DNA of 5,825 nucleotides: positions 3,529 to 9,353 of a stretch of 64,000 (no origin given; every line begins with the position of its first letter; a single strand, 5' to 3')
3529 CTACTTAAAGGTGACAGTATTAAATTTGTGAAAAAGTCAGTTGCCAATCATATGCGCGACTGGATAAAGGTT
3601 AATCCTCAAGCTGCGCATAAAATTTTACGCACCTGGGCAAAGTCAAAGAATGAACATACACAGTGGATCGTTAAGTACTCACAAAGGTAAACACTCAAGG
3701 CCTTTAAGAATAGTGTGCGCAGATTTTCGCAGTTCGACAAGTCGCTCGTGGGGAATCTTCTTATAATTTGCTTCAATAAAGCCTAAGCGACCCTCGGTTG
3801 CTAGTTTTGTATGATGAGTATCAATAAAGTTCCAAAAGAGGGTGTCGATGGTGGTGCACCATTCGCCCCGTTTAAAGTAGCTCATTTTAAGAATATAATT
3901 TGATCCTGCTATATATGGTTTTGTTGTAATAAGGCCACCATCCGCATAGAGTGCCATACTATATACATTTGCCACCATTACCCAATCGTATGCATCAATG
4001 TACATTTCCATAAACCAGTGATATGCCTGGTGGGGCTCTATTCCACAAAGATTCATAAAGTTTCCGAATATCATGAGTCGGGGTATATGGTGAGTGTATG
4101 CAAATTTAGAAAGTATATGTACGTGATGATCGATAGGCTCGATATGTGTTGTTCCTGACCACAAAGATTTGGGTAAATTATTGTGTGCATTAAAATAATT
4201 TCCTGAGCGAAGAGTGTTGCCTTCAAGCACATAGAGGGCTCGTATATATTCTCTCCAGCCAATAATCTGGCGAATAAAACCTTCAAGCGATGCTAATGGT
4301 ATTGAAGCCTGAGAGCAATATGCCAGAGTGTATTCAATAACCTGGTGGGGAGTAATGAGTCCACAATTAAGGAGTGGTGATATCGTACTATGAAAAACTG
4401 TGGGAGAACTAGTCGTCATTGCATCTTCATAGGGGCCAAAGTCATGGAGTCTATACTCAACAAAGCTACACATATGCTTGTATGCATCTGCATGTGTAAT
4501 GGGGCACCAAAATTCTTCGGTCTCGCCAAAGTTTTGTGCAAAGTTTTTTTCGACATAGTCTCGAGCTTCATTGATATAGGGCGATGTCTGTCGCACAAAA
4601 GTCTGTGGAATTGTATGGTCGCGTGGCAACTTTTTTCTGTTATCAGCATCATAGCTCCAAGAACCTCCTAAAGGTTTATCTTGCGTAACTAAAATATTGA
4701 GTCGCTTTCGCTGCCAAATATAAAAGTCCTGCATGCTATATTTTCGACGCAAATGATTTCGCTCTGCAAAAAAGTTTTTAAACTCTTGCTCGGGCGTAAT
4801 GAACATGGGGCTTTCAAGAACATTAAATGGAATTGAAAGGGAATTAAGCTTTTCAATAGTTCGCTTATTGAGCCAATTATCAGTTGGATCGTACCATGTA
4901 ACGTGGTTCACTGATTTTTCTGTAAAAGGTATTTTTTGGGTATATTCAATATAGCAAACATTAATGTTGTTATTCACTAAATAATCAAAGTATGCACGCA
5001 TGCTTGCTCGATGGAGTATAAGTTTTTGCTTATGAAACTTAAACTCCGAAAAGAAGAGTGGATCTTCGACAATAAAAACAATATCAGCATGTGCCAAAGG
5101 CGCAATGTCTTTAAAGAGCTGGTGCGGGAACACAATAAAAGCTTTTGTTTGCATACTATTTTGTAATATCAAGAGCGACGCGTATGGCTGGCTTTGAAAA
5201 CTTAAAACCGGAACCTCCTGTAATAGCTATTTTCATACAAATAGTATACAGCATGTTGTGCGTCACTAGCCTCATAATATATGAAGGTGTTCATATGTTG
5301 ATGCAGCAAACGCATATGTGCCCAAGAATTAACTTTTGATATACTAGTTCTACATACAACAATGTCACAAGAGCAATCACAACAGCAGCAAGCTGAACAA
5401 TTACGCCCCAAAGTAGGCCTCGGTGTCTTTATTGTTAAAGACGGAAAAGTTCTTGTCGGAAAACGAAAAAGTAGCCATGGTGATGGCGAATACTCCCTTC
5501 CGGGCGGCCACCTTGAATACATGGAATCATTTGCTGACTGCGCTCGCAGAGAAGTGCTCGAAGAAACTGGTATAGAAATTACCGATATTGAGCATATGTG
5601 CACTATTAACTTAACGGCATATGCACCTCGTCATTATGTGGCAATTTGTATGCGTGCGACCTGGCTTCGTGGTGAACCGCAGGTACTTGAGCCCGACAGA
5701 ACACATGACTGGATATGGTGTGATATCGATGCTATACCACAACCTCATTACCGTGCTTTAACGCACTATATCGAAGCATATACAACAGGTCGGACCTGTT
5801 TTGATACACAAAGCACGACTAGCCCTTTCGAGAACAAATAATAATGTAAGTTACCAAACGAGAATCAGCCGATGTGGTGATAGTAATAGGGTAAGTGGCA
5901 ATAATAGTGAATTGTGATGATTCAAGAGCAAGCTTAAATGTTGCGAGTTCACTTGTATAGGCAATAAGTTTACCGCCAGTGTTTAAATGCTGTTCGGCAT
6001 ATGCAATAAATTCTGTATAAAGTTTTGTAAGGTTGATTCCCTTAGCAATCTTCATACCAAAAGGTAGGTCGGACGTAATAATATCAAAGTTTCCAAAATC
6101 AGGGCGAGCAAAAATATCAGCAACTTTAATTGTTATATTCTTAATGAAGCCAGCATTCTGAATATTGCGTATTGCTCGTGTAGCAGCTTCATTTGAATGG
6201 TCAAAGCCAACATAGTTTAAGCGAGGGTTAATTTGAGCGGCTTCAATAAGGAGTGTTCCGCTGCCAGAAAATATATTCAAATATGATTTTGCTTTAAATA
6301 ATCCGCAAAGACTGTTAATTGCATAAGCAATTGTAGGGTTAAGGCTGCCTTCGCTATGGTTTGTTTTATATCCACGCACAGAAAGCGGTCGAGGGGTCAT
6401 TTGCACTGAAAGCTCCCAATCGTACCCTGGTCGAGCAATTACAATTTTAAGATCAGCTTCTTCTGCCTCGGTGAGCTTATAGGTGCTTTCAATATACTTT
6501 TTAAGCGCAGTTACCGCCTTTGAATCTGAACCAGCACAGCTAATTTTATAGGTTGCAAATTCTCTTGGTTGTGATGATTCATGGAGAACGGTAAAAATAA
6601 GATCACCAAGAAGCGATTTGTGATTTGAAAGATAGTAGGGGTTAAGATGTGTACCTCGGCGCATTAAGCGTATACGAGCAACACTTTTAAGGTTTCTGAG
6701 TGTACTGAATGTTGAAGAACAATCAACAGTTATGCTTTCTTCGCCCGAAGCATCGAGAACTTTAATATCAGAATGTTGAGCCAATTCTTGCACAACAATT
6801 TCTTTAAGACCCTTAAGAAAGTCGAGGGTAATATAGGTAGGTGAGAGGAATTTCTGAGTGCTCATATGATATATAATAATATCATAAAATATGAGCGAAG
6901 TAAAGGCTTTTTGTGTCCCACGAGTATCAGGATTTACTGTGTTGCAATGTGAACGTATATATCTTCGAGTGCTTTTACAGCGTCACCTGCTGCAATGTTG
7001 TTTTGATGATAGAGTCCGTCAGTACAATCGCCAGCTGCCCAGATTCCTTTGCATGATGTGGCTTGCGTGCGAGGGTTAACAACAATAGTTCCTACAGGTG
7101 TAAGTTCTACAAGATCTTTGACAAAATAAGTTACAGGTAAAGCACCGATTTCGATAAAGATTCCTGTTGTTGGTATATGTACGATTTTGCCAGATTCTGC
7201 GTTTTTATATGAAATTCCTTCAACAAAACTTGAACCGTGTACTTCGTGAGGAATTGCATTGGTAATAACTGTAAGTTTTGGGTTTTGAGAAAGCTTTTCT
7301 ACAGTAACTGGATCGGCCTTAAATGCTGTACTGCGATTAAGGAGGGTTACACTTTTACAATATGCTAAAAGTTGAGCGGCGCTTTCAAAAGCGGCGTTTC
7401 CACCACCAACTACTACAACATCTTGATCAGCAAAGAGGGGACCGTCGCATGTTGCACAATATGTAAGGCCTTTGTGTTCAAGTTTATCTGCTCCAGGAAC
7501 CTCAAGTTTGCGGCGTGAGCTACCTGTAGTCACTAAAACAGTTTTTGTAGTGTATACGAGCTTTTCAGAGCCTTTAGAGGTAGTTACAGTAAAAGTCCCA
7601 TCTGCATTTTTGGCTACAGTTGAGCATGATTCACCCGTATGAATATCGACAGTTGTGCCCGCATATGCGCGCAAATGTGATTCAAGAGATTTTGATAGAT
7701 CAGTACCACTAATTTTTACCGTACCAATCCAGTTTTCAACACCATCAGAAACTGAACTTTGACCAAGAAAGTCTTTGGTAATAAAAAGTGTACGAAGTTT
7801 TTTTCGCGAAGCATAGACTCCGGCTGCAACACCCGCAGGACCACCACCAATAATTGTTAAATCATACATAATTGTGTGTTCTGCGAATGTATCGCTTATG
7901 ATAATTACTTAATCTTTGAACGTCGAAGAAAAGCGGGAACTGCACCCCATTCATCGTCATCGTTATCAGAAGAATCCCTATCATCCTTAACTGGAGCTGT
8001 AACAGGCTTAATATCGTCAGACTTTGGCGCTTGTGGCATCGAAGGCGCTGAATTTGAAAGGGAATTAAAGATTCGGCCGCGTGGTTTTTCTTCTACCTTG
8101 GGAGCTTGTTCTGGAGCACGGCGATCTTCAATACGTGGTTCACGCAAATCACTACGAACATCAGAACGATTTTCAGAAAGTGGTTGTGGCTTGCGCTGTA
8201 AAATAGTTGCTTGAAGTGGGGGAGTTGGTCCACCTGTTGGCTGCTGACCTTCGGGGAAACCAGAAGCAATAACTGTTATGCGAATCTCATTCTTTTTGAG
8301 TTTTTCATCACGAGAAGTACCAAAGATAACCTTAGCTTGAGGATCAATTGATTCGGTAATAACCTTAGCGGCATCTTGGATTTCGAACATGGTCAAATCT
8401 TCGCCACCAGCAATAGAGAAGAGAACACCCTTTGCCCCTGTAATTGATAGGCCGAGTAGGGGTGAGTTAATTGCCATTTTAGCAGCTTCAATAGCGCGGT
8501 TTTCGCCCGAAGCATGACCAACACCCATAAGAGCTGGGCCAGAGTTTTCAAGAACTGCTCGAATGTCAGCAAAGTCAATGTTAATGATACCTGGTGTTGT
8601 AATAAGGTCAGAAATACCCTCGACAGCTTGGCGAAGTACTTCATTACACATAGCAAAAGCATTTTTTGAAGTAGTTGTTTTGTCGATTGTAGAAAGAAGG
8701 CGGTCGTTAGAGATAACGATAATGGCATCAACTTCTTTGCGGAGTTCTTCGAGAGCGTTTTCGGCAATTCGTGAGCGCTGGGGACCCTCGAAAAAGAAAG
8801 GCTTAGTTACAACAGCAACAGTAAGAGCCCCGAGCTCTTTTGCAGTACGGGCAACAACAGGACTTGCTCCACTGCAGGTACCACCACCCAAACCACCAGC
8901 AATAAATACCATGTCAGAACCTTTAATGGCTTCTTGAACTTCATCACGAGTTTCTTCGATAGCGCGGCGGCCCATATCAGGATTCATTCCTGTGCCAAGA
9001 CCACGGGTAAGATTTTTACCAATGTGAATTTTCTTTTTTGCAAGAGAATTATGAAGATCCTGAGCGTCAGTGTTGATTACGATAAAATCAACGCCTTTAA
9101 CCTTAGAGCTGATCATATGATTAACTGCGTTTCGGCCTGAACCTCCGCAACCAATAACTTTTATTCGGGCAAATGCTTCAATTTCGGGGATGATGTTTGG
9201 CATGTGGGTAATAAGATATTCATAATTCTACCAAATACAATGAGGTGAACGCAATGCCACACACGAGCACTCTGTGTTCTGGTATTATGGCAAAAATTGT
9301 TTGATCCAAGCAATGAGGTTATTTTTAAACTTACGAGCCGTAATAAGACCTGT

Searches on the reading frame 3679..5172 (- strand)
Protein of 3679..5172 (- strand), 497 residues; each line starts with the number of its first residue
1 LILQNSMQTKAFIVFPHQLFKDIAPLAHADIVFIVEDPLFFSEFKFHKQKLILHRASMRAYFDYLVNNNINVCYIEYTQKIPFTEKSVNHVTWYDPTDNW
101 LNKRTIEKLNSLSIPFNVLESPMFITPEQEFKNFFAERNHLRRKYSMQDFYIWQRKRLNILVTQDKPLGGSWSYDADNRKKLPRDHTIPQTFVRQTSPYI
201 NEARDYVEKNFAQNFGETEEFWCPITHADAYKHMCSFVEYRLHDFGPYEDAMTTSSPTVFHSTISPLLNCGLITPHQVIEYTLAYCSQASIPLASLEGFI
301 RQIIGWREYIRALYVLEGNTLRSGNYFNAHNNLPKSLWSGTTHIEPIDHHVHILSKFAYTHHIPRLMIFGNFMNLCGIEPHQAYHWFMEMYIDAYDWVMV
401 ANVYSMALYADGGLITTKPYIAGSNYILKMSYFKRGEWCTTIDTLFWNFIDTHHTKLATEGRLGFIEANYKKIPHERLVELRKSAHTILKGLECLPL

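Call 10: search_protein_families(library=pfam, proteins=[window:3679-5172:-], max_evalue=0.001)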
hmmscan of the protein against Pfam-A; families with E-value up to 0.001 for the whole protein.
window:3679-5172:- (497 aa): 1 family
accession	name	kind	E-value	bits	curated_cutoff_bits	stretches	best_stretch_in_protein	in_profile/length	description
PF04244.19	DPRP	-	2.9e-50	171.6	22.1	1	13-222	2-223/224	Deoxyribodipyrimidine photo-lyase-related protein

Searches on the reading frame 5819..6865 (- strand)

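Call 10: search_protein_families(library=pfam, proteins=[window:5819-6865:-], max_evalue=0.001)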
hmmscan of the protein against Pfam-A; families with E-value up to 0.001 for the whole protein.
window:5819-6865:- (348 aa): 7 families
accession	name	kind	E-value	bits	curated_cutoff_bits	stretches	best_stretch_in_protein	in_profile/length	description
PF01170.24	UPF0020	-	1.9e-25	90.2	22.3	1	164-320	1-182/197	RMKL-like, methyltransferase domain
PF13847.12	Methyltransf_31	-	2.1e-12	47.4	27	1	191-306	3-113/145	Methyltransferase domain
PF05175.20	MTS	-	4.9e-09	36.5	23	1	193-306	33-142/170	Methyltransferase small domain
PF08242.18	Methyltransf_12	-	3.6e-05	24.8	30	1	200-264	5-70/98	Methyltransferase domain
PF13649.12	Methyltransf_25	-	3.9e-05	24.7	27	1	197-265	3-70/97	Methyltransferase domain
PF02390.23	Methyltransf_4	-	0.00013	22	24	1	193-250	3-59/173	Putative methyltransferase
PF03602.21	Cons_hypoth95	-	0.00029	21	24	1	188-273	38-127/182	Conserved hypothetical protein 95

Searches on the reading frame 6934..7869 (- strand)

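Call 10: search_protein_families(library=pfam, proteins=[window:6934-7869:-], max_evalue=0.001)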
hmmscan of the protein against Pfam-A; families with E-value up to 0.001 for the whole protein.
window:6934-7869:- (311 aa): 9 families
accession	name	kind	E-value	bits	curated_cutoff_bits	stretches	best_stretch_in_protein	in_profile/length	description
PF07992.20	Pyr_redox_2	-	1.3e-37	130.2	26.1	1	2-291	1-285/291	Pyridine nucleotide-disulphide oxidoreductase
PF13738.12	Pyr_redox_3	-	2.2e-26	93.3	30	1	67-280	88-305/305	Pyridine nucleotide-disulphide oxidoreductase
PF00070.33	Pyr_redox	-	2.7e-11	44.2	22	1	151-219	2-77/82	Pyridine nucleotide-disulphide oxidoreductase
PF12831.13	FAD_oxidored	-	6.7e-08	32.7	27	1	3-51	1-50/416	FAD dependent oxidoreductase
PF03486.20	HI0933_like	-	1.1e-07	32.1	50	0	3-32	2-31/244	HI0933-like protein Rossmann domain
PF00890.30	FAD_binding_2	-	3.7e-07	30.1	20.4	0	3-52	1-52/414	FAD binding domain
PF01134.28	GIDA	-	1.7e-06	27.8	22.1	0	3-33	1-31/391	Glucose inhibited division protein A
PF01266.30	DAO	-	3e-05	24.2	27.9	0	3-39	1-40/353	FAD dependent oxidoreductase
PF01946.23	Thi4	-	0.00027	20.7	26.2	0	3-49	19-60/235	Thi4 family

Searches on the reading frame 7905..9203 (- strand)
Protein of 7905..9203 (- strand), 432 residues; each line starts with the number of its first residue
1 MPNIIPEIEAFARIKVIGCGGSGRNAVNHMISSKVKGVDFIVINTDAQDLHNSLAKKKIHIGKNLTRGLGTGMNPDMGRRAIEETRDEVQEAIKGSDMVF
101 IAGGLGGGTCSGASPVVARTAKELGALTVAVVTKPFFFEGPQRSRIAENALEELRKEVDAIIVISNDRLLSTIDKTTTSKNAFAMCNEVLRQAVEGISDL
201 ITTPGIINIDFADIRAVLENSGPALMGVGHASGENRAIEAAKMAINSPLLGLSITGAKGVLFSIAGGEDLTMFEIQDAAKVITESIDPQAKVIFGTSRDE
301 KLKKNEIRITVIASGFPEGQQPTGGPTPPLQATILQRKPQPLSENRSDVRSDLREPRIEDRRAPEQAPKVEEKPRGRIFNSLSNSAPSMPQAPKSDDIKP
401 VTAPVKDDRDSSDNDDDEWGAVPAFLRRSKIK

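Call 10: search_protein_families(library=pfam, proteins=[window:7905-9203:-], max_evalue=0.001)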
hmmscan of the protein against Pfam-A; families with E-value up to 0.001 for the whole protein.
window:7905-9203:- (432 aa): 3 families
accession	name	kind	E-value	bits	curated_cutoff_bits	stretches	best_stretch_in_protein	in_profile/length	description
PF00091.31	Tubulin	-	6.3e-46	157.5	33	1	13-173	1-189/190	Tubulin/FtsZ family, GTPase domain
PF12327.13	FtsZ_C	-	6.8e-32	110.1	27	1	222-316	1-94/95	FtsZ family, C-terminal domain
PF13809.12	Tubulin_2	-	6.8e-05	22.7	27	0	81-124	138-189/356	Tubulin like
